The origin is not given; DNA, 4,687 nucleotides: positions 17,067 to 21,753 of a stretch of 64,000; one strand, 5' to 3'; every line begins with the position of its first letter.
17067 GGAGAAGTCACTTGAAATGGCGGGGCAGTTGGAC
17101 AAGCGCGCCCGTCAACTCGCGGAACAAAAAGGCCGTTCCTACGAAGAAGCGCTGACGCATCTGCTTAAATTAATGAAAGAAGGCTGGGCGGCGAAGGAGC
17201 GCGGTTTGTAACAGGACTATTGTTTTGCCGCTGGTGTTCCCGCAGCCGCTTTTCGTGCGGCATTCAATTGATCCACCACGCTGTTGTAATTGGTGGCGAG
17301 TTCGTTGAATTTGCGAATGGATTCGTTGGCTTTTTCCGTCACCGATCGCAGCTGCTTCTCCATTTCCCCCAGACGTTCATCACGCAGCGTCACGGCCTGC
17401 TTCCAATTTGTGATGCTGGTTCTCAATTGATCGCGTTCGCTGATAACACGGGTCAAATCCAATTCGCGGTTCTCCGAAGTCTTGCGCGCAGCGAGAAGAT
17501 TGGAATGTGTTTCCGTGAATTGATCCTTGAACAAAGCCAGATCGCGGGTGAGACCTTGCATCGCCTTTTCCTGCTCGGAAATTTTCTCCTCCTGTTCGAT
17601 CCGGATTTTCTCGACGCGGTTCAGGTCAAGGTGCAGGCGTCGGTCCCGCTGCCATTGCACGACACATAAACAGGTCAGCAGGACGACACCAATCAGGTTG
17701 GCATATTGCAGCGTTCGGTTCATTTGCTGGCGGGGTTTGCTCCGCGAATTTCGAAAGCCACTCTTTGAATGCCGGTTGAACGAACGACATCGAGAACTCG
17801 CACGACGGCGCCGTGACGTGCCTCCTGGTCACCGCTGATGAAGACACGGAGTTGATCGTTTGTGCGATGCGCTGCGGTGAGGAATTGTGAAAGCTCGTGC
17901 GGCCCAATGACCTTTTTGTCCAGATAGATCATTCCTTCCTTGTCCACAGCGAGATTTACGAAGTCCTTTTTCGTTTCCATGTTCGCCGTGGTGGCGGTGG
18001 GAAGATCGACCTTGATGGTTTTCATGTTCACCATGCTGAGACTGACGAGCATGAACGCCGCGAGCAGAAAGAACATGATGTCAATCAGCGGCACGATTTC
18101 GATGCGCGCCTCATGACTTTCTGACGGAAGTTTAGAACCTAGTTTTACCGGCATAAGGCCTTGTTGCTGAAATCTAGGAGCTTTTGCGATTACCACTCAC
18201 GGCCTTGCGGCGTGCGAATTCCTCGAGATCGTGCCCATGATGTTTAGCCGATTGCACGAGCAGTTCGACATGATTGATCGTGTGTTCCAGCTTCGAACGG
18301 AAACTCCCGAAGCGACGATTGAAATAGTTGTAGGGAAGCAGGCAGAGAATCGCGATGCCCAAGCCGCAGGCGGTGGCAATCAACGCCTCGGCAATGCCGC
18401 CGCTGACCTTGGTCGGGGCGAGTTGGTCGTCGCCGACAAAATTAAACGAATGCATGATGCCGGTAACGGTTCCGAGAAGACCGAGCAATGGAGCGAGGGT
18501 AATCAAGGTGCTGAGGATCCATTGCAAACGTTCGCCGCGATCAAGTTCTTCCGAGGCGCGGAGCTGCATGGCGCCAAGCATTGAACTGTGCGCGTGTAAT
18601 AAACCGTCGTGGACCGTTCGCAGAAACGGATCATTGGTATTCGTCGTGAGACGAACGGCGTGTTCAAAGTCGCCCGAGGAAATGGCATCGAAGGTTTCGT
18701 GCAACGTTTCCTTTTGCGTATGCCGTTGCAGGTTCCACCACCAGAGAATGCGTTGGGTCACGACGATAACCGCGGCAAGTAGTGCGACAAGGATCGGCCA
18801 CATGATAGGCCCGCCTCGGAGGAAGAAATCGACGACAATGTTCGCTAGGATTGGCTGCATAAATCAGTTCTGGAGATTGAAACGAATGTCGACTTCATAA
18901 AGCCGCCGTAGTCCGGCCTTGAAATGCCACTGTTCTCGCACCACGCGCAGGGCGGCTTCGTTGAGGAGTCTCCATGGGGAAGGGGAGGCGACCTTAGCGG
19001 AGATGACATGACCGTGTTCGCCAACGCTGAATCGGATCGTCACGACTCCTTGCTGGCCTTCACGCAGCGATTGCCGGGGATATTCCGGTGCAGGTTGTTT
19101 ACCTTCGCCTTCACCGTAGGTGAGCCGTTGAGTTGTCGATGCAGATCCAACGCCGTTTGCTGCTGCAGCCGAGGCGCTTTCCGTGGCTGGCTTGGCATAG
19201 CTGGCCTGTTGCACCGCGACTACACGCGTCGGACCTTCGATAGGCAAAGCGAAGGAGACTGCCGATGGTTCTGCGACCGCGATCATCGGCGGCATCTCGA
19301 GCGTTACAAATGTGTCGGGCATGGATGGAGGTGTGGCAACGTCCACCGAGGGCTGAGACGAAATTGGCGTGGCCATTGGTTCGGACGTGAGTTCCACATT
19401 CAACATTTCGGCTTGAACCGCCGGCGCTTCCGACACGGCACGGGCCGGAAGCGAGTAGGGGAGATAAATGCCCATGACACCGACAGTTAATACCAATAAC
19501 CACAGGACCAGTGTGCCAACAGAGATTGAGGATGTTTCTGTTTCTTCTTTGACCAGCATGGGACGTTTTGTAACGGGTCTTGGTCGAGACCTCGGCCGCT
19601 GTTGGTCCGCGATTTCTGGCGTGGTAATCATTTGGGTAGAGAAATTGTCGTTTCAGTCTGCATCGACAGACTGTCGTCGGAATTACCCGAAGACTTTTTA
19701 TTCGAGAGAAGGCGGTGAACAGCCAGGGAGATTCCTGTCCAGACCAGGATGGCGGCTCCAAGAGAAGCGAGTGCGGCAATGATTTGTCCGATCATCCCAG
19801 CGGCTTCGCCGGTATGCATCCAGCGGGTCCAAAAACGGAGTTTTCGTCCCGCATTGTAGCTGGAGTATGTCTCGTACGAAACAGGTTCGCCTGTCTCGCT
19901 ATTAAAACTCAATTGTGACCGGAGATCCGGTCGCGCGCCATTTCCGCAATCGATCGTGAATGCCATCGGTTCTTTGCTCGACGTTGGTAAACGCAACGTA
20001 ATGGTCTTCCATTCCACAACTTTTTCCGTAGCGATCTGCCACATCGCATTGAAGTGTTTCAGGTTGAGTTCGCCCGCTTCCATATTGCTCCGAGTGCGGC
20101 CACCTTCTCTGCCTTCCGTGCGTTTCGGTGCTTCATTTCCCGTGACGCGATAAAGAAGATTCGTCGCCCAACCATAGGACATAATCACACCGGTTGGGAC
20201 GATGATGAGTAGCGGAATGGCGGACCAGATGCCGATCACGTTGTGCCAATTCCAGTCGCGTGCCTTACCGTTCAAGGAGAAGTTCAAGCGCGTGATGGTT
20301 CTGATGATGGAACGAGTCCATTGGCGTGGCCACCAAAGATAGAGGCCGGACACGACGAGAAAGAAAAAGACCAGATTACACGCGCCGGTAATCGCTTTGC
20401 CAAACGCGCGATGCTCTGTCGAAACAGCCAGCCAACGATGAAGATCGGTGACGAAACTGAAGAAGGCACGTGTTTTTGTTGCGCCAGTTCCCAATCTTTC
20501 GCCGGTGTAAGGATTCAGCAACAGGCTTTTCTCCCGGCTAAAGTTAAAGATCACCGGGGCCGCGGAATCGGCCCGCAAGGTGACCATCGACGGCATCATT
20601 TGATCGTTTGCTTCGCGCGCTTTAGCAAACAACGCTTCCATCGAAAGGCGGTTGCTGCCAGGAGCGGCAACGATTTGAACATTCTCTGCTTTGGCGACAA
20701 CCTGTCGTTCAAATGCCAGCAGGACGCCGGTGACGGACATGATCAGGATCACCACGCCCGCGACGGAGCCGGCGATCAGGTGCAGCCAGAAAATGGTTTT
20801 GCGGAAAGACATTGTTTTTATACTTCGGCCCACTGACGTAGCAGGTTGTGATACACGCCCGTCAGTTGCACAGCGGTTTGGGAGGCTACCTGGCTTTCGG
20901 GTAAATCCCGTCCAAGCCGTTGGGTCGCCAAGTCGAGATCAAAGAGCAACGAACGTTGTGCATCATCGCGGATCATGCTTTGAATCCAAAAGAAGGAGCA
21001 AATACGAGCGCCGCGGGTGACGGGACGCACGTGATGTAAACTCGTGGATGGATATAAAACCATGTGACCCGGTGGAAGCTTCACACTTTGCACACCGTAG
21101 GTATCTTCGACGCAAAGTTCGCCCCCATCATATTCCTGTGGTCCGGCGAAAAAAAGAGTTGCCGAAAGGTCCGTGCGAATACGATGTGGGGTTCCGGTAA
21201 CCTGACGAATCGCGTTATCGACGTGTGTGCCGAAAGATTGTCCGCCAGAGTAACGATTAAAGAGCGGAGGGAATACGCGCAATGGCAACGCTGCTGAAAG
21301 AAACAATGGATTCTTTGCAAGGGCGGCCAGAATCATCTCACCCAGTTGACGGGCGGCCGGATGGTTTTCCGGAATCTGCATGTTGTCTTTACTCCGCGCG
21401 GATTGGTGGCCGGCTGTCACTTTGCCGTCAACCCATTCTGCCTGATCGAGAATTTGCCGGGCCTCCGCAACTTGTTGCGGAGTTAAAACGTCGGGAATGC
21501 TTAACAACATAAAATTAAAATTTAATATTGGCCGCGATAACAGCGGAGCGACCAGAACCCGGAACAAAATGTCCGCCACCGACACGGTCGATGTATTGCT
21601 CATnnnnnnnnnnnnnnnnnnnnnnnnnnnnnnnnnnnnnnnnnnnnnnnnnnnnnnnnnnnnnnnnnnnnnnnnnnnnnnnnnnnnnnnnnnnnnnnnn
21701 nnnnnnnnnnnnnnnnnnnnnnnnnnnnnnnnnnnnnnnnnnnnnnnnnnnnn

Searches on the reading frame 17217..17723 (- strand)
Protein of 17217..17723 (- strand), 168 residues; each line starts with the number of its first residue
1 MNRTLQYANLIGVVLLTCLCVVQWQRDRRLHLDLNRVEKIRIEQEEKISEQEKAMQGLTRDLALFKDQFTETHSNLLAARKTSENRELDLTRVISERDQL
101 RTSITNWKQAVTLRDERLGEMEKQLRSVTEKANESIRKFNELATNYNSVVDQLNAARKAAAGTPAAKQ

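Call 57: search_protein_families(library=pfam, proteins=[window:17217-17723:-], max_evalue=0.001)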
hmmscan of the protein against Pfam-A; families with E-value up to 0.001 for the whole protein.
window:17217-17723:- (168 aa): 1 family
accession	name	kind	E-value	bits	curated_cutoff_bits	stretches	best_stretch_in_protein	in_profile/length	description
PF05837.17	CENP-H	-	0.00087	19.6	29.9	0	70-147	64-141/202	Centromere protein H (CENP-H)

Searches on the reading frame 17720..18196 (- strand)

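Call 57: search_protein_families(library=pfam, proteins=[window:17720-18196:-], max_evalue=0.001)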
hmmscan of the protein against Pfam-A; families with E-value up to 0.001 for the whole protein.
window:17720-18196:- (158 aa): 1 family
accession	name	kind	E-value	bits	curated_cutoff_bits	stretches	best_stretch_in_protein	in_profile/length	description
PF02472.21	ExbD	-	1.6e-28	99.8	25.4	1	27-149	3-124/128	Biopolymer transport protein ExbD/TolR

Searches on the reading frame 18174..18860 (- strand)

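Call 57: search_protein_families(library=pfam, proteins=[window:18174-18860:-], max_evalue=0.001)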
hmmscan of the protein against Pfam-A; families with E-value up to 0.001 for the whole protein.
window:18174-18860:- (228 aa): 1 family
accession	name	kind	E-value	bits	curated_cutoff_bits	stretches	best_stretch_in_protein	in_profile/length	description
PF01618.21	MotA_ExbB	-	2.6e-27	95.5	22.9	1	91-191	24-125/127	MotA/TolQ/ExbB proton channel family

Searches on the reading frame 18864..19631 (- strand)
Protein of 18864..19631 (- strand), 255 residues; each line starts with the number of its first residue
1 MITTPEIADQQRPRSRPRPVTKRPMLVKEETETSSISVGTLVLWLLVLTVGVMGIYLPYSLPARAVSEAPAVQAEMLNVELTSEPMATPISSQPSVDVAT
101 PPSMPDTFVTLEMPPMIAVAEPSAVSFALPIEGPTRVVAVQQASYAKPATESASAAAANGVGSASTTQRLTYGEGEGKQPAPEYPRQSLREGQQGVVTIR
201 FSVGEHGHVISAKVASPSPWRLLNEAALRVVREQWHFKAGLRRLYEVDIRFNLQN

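Call 57: search_protein_families(library=pfam, proteins=[window:18864-19631:-], max_evalue=0.001)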
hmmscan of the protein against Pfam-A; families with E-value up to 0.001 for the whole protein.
window:18864-19631:- (255 aa): 1 family
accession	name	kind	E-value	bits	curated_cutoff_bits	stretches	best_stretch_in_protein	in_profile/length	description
PF03544.19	TonB_C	-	2.8e-16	60.1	24.6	1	180-251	1-71/79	Gram-negative bacterial TonB protein C-terminal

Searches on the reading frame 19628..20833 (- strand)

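Call 57: search_protein_families(library=pfam, proteins=[window:19628-20833:-], max_evalue=0.001)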
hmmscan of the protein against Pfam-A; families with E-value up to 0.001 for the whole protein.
window:19628-20833:- (401 aa): 1 family
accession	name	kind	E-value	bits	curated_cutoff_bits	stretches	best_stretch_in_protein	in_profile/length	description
PF03929.21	PepSY_TM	-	8.2e-51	174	28.8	1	15-372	1-293/295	PepSY-associated TM region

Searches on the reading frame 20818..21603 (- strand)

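Call 57: search_protein_families(library=pfam, proteins=[window:20818-21603:-], max_evalue=0.001)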
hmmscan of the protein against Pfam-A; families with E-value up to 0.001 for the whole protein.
window:20818-21603:- (261 aa): 2 families
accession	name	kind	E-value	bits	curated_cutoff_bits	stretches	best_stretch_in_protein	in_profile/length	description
PF18331.6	PKHD_C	-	2.7e-17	63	22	1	214-260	1-43/43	PKHD-type hydroxylase C-terminal domain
PF13640.12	2OG-FeII_Oxy_3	-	4.3e-13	50.5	27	1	115-208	3-98/98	2OG-Fe(II) oxygenase superfamily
